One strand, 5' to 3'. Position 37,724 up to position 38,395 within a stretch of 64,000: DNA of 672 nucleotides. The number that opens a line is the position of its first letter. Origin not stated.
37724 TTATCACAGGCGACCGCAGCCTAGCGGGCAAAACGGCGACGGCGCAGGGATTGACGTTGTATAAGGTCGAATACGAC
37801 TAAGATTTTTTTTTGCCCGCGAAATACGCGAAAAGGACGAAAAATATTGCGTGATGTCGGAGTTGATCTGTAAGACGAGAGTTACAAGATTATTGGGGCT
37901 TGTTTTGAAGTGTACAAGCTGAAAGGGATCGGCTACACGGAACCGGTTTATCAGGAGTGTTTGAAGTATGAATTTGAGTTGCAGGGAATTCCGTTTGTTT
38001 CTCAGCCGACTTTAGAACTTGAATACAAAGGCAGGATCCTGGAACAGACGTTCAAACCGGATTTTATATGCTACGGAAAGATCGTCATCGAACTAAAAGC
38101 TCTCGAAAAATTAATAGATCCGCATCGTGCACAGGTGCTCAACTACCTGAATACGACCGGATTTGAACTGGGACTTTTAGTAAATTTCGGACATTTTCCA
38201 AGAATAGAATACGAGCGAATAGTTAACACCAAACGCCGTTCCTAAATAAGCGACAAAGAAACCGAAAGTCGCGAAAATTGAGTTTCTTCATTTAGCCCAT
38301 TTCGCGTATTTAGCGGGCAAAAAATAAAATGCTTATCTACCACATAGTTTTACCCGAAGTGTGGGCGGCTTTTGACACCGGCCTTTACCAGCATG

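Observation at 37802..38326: GxxExxY (PD-(D/E)XK-like) gene carried in the loop of a CGCGAAA-word element, with a damaged 5' end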

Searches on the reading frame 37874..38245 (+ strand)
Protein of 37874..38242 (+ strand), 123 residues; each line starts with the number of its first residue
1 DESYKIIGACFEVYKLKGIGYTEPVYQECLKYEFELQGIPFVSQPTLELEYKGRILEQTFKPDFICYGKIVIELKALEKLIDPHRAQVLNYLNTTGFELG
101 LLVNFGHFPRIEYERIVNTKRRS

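Call 14: search_protein_families(library=ncbifam, proteins=[window:37874-38242:+], max_evalue=0.01)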
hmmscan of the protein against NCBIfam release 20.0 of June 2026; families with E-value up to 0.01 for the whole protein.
window:37874-38242:+ (123 aa): 1 family
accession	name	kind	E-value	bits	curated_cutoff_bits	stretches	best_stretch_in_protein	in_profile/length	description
TIGR04256.1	GxxExxY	subfamily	4.8e-39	133.3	35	1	2-117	2-116/116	GxxExxY protein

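Call 15: search_protein_families(library=pfam, proteins=[window:37874-38242:+], max_evalue=0.01)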
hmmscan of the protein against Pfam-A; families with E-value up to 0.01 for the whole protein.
window:37874-38242:+ (123 aa): 1 family
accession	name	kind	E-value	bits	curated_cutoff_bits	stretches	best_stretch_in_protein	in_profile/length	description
PF13366.12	PDDEXK_3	-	5.7e-38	130.3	22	1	2-116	3-117/117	PD-(D/E)XK nuclease superfamily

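Call 16: find_homologous_proteins(query=window:37874-38242:+, max_evalue=1e-10)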
Query window:37874-38242:+ (123 aa): 7978 proteins with E <= 1e-10 among 8000 candidates; the best 120 are listed.
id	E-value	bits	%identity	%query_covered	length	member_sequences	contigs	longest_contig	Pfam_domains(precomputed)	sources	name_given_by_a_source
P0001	3.6e-76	271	98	100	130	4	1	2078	PF13366.13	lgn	-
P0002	9.6e-72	257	92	100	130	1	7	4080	PF13366.13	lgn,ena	-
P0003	8.0e-71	254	91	100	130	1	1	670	PF13366.13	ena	-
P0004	3.7e-70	252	90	100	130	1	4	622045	PF13366.13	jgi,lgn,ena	jgi:GxxExxY protein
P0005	4.9e-70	251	89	100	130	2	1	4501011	PF13366.13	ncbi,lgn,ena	-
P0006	2.1e-69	249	89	100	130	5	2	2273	PF13366.13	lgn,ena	-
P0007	2.2e-69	249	89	100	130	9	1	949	PF13366.13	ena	-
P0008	1.1e-67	244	87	100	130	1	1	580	PF13366.13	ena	-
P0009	1.3e-67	243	90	100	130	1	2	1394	PF13366.13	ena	-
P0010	8.9e-66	237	87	99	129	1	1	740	PF13366.13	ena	-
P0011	8.1e-65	234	86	99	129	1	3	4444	PF13366.13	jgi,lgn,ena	-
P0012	1.4e-62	227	78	99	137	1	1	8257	PF13366.13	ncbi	ncbi:GxxExxY protein [soil metagenome]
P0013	1.4e-62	227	81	99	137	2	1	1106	PF13366.13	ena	-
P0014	3.4e-62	226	80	99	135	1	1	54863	PF13366.13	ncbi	-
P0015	5.1e-62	225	80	99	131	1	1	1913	PF13366.13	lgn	-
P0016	5.7e-62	225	88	91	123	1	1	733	PF13366.13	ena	-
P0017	5.8e-62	225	79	98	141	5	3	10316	PF13366.13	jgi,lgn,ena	-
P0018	4.7e-61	222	78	99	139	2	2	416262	PF13366.13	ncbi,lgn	-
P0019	6.5e-61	222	77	100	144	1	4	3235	PF13366.13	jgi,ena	jgi:GxxExxY protein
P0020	8.4e-61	221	78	100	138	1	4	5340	PF13366.13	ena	-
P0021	1.1e-60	221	78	99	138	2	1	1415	PF13366.13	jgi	jgi:GxxExxY protein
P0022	1.6e-60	220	80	99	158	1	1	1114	PF13366.13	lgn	-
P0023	2.8e-60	220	77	99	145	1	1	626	PF13366.13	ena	-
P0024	1.8e-59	217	76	100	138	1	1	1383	PF13366.13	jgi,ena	-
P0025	2.5e-59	217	77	100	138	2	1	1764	PF13366.13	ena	-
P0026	3.8e-59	216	75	100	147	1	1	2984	PF13366.13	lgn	-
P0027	7.4e-59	215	76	98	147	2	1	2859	PF13366.13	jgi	jgi:GxxExxY protein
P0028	9.8e-59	215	77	98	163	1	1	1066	PF13366.13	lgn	-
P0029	1.0e-58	215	75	98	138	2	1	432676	PF13366.13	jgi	jgi:GxxExxY protein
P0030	1.6e-58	214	75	99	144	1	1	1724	PF13366.13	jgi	jgi:GxxExxY protein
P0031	1.8e-58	214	76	98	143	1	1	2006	PF13366.13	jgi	jgi:GxxExxY protein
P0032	1.8e-58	214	77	98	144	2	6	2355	PF13366.13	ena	-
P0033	1.8e-58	214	73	100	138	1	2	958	PF13366.13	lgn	-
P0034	2.4e-58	213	73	100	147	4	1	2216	PF13366.13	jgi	jgi:GxxExxY protein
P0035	3.8e-58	213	75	99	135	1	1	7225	PF13366.13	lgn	-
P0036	5.7e-58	212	76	98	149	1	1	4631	PF13366.13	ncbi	-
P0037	8.6e-58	212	74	100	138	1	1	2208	PF13366.13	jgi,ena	-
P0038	8.6e-58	212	72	100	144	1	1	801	PF13366.13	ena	-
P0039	1.3e-57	211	75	98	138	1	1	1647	PF13366.13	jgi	jgi:GxxExxY protein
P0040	2.3e-57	210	73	99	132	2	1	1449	PF13366.13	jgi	jgi:GxxExxY protein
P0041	2.3e-57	210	72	100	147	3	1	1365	PF13366.13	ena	-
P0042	2.3e-57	210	76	100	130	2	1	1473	PF13366.13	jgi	jgi:GxxExxY protein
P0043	3.3e-57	210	74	99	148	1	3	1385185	PF13366.13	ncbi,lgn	ncbi:MAG: GxxExxY protein [Pyrinomonadaceae bacterium]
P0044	4.0e-57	209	75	99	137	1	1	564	PF13366.13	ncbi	-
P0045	4.8e-57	209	75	99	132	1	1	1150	PF13366.13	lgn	-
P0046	9.4e-57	208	73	100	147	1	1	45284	PF13366.13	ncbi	-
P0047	9.7e-57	208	72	100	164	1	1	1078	PF13366.13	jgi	jgi:GxxExxY protein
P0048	9.8e-57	208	72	99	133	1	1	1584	PF13366.13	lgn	-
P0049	9.9e-57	208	74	100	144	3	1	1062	PF13366.13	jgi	jgi:GxxExxY protein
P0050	1.2e-56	208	71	99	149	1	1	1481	PF13366.13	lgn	-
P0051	1.2e-56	208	74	99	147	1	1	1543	PF13366.13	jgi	jgi:GxxExxY protein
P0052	1.4e-56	208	74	100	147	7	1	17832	PF13366.13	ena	-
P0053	1.6e-56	208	75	98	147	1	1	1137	PF13366.13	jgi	jgi:GxxExxY protein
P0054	1.8e-56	207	73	99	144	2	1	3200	PF13366.13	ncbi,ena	-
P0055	1.9e-56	207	75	98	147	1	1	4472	PF13366.13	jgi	jgi:GxxExxY protein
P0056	2.1e-56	207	73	99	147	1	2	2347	PF13366.13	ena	-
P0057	2.4e-56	207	73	98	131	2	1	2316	PF13366.13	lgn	-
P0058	2.4e-56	207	75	99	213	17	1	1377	PF13366.13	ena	-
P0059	2.7e-56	207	70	99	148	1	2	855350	PF13366.13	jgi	jgi:GxxExxY protein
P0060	2.9e-56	207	76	97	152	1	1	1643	PF13366.13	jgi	jgi:GxxExxY protein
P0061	3.2e-56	207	72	100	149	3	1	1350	PF13366.13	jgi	jgi:GxxExxY protein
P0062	3.4e-56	207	73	98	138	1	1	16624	PF13366.13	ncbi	-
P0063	4.0e-56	206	74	100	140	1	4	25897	PF13366.13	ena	-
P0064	5.0e-56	206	74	98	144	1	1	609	PF13366.13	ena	-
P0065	5.6e-56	206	72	98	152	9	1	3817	PF13366.13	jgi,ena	-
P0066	6.3e-56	206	74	99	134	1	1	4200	PF13366.13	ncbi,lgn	-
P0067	7.3e-56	205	72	99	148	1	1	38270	PF13366.13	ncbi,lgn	-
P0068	7.6e-56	205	79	96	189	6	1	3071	PF13366.13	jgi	-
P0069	8.9e-56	205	72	99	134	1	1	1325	PF13366.13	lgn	-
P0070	9.5e-56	205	76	100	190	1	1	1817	PF13366.13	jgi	jgi:GxxExxY protein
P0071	1.5e-55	204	76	95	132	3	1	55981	PF13366.13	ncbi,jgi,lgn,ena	-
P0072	1.9e-55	204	69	100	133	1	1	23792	PF13366.13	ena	-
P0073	1.9e-55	204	74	97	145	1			PF13366.13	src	-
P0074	2.0e-55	204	73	99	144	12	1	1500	PF13366.13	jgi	-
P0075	2.2e-55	204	74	100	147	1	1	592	PF13366.13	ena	-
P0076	2.6e-55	204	71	98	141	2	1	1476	PF13366.13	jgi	-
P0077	2.8e-55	204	76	97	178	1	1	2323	PF13366.13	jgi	jgi:GxxExxY protein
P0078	3.0e-55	203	71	99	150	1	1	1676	PF13366.13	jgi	jgi:GxxExxY protein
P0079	3.5e-55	203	74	100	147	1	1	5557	PF13366.13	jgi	jgi:GxxExxY protein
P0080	3.7e-55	203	69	99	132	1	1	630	PF13366.13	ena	-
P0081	4.0e-55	203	70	100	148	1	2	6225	PF13366.13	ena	-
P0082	4.2e-55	203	74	100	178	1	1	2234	PF13366.13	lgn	-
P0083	5.6e-55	203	73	98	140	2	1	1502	PF13366.13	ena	-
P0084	6.8e-55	202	71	100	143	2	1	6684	PF13366.13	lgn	-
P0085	8.5e-55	202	73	100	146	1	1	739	PF13366.13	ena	-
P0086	9.2e-55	202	71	99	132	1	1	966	PF13366.13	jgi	jgi:GxxExxY protein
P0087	1.0e-54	202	73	98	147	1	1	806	PF13366.13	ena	-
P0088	1.1e-54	202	71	98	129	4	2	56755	PF13366.13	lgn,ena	-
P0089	1.3e-54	201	68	100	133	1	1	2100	PF13366.13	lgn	-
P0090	1.3e-54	201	72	100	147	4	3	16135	PF13366.13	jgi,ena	-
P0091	1.4e-54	201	72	98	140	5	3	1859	PF13366.13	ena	-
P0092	1.4e-54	201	70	99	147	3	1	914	PF13366.13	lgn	-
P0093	1.6e-54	201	69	99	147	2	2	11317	PF13366.13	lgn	-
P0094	1.6e-54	201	71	100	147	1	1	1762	PF13366.13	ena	-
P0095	1.6e-54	201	71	99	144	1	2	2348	PF13366.13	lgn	-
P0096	1.6e-54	201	72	100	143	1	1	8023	PF13366.13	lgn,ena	-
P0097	1.8e-54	201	71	98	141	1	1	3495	PF13366.13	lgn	-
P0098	1.8e-54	201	74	100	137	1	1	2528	PF13366.13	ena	-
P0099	1.9e-54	201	68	100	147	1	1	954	PF13366.13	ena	-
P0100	2.3e-54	201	73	98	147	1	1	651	PF13366.13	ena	-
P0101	2.4e-54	201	72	98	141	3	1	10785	PF13366.13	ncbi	ncbi:MAG: GxxExxY protein [Pyrinomonadaceae bacterium]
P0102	2.4e-54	201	72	100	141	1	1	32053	PF13366.13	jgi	jgi:GxxExxY protein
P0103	2.5e-54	200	70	98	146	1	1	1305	PF13366.13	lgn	-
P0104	2.6e-54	200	73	99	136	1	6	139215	PF13366.13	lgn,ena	-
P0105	2.7e-54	200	70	98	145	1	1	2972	PF13366.13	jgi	jgi:GxxExxY protein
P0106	2.7e-54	200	72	100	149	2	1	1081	PF13366.13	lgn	-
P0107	2.8e-54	200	69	100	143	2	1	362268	PF13366.13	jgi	-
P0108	3.3e-54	200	72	99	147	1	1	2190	PF13366.13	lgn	-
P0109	3.3e-54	200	72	98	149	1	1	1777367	PF13366.13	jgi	jgi:GxxExxY protein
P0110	3.4e-54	200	72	98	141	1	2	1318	PF13366.13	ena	-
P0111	3.5e-54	200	72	97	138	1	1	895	PF13366.13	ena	-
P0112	4.2e-54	200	73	98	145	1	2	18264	PF13366.13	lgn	-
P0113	4.3e-54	200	75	98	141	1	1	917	PF13366.13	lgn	-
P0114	4.3e-54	200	73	98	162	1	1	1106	PF13366.13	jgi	jgi:GxxExxY protein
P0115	5.2e-54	199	72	98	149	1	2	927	PF13366.13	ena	-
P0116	5.3e-54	199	69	99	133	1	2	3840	PF13366.13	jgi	jgi:GxxExxY protein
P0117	5.4e-54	199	75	95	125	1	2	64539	PF13366.13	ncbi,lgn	ncbi:MAG: GxxExxY protein [Pyrinomonadaceae bacterium]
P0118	6.1e-54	199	67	100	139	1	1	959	PF13366.13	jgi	jgi:GxxExxY protein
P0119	7.6e-54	199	69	100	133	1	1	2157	PF13366.13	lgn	-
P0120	7.8e-54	199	68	99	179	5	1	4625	PF13366.13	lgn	-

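Call 19: find_encoding_contigs(protein=P0005, flank=10000, max_places=4)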
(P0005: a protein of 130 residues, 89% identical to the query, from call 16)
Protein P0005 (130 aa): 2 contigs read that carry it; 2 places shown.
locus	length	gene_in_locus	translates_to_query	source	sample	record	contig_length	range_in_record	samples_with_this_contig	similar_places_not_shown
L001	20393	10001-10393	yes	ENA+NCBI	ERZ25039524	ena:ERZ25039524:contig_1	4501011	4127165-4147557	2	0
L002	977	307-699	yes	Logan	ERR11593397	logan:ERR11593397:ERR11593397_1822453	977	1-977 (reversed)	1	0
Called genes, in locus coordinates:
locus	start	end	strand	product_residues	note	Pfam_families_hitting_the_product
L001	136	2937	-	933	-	-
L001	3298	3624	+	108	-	-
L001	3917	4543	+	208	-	-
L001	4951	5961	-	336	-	-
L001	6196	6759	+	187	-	PF02559:CarD_TRCF_RID, PF21095:CarD_C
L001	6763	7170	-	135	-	PF14819:QueF_N (weak), PF14489:QueF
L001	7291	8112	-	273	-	PF16473:Rv2179c-like (weak), PF00929:RNase_T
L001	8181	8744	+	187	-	PF00156:Pribosyltran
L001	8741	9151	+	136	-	PF04266:ASCH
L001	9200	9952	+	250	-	PF01416:PseudoU_synth_1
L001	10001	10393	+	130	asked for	PF13366:PDDEXK_3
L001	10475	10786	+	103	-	PF06108:DUF952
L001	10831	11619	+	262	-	PF01255:Prenyltransf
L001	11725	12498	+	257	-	PF01797:Y1_Tnp (weak)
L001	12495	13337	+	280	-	PF01148:CTP_transf_1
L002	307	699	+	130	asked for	PF13366:PDDEXK_3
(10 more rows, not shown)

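Call 20: find_encoding_contigs(protein=P0001, flank=5000, max_places=4)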
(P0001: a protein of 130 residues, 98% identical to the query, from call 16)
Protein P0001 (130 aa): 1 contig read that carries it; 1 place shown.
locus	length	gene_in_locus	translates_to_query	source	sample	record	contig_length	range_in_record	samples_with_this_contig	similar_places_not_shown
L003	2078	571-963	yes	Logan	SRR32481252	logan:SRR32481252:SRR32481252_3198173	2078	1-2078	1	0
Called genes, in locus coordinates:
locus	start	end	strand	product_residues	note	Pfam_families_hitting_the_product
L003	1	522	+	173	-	?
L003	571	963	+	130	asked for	PF13366:PDDEXK_3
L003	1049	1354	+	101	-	PF06108:DUF952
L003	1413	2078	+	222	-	?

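Call 26: find_related_loci(query=P0001, collection=genome_contigs, flank=4000)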
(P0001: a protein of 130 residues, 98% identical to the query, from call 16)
Query P0001 (130 aa) in genome_contigs; peptide patterns used: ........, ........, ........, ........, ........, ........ (x = any residue, [..] = any of these).
120 stretches matched a pattern; 46 encode a relative of the query (tblastn E <= 1e-3); 46 distinct loci.
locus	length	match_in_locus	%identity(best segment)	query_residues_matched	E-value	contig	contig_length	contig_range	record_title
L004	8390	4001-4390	88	1-130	2e-77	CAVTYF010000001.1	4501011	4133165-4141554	MAG: uncultured Acidobacteriota bacterium isolate MFD04651.bin.2.34 genome assembly, contig: contig_1, whole genome shot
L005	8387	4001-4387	81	1-129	1e-70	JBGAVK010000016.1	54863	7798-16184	MAG: Pyrinomonadaceae bacterium isolate MAG_AAO_H10.36 AAOH10-36_opera_contig_2526, whole genome shotgun sequence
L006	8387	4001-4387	78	1-129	2e-70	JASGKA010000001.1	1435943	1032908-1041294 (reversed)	MAG: Pyrinomonadaceae bacterium isolate 5N531 JMF-2111-06-0005.ont.bin.531_0, whole genome shotgun sequence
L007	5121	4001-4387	78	1-129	8e-70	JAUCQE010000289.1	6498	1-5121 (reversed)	MAG: Pyrinomonadaceae bacterium isolate Bin_028 k127_435488, whole genome shotgun sequence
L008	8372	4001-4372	70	1-124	2e-59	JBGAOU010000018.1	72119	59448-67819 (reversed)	MAG: Pyrinomonadaceae bacterium isolate MAG_MBR_H10.104 MBRH10-104_opera_contig_1543, whole genome shotgun sequence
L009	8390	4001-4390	65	1-130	5e-58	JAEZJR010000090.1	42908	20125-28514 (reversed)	MAG: Acidobacteria bacterium isolate OH_CDB_243 k127_1544372, whole genome shotgun sequence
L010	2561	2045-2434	59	1-130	1e-53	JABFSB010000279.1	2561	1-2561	MAG: Acidobacteria bacterium isolate S-RSF-IL-10 seq_29142, whole genome shotgun sequence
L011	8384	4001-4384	62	2-129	6e-51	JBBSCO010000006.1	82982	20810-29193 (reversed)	MAG: Candidatus Methylacidiphilales bacterium isolate metawrap_la6_25 metawrap_la6_25_K_752406_L_82982_cov_28.1023, whol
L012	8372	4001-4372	59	1-124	9e-51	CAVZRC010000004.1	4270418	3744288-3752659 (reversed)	MAG: uncultured Planctomycetota bacterium isolate MFD09671.bin.2.109 genome assembly, contig: contig_3768, whole genome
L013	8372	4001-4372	61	1-124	4e-49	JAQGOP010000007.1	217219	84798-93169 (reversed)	MAG: Verrucomicrobia bacterium isolate RYN_616 scaffold_4336992, whole genome shotgun sequence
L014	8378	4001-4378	60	1-126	5e-49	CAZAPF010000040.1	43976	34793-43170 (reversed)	MAG TPA_asm: uncultured Verrucomicrobiota bacterium isolate binchicken_co141_199 genome assembly, contig: NODE_3698_leng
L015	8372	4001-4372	58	1-124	9e-47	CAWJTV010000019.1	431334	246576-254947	MAG: uncultured Planctomycetota bacterium isolate MFD04463.bin.2.167 genome assembly, contig: contig_35279, whole genome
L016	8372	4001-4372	56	1-124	2e-45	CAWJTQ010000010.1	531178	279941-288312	MAG: uncultured Isosphaeraceae bacterium isolate MFD04463.bin.2.81 genome assembly, contig: contig_29374, whole genome s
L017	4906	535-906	59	1-124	3e-44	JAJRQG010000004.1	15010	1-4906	MAG: Gammaproteobacteria bacterium isolate Dive100_bin10.39 k141_94084, whole genome shotgun sequence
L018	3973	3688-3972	69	1-95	4e-43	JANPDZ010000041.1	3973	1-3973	MAG: Acidobacteriota bacterium isolate VAR_78_metabat_320 VAR_78_k141_4156495, whole genome shotgun sequence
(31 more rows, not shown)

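Call 42: search_solved_structures(query=P0001, max_evalue=1, show_alignments=2)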
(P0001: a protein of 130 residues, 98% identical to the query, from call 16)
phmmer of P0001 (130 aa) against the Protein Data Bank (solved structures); distinct sequences matched with E-value up to 1: 1.
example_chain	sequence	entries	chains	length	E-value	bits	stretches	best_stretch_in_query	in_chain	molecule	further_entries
7nwg_a2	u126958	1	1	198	0.044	17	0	81-104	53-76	ribosomal protein eS25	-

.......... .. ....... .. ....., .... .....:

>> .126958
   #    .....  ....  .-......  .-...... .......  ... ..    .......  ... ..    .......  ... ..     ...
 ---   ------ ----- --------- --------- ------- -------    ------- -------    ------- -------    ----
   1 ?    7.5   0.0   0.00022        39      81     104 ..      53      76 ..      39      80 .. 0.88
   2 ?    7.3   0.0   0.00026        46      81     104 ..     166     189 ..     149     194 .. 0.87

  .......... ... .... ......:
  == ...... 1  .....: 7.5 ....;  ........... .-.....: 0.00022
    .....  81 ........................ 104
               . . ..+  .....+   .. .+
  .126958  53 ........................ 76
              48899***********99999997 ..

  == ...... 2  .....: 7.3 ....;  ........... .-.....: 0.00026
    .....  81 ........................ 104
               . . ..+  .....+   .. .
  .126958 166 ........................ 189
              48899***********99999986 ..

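Call 43: search_protein_families(library=padloc, proteins=[P0001], max_evalue=0.1)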
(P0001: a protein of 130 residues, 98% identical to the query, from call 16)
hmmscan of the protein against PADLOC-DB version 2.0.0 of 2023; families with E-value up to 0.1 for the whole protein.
P0001 (130 aa): 1 family
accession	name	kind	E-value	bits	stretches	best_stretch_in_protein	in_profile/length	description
PDLC02085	Cas4a2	-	0.0021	16.4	1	16-99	12-93/166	-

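Call 44: search_protein_families(library=phrogs, proteins=[P0001], max_evalue=0.01)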
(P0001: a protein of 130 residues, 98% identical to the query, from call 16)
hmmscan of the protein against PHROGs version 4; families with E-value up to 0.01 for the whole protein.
P0001 (130 aa): 0 families

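Call 52: find_encoding_contigs(protein=window:37910-38245:+, flank=3000, max_places=8)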
Protein window:37910-38245:+ (111 aa): 1 contig read that carries it; 1 place shown.
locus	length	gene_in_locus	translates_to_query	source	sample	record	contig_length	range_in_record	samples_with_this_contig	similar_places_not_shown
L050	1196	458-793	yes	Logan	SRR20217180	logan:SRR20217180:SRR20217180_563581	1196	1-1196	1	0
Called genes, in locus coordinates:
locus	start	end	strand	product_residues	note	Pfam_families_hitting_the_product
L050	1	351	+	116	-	?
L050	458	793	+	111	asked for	PF13366:PDDEXK_3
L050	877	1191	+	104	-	PF06108:DUF952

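Call 65: predict_structure(alignment_id=A1)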
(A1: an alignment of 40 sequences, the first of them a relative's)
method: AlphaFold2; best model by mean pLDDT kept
length: 130 residues; sequences in the alignment: 40
mean_pLDDT: 91.1   pTM: 0.84
mean pLDDT of the five models: 91.1, 85.9, 79.9, 78.4, 71.3
residues with pLDDT >= 90: 97; 70-90: 27; 50-70: 4; < 50: 2
segments of 3 or more residues with pLDDT < 50: none
pLDDT, mean of each block of 10 residues (from residue 1): 81 98 94 98 97 85 84 95 96 93 93 94 78
secondary structure, 60 per line:
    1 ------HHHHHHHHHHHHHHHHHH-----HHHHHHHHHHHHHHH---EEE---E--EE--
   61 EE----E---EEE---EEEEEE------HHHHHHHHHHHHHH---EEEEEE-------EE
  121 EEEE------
elements in order: H7-24 H30-44 E48-50 E71-73 E77-82 H89-102 E106-111 E119-124
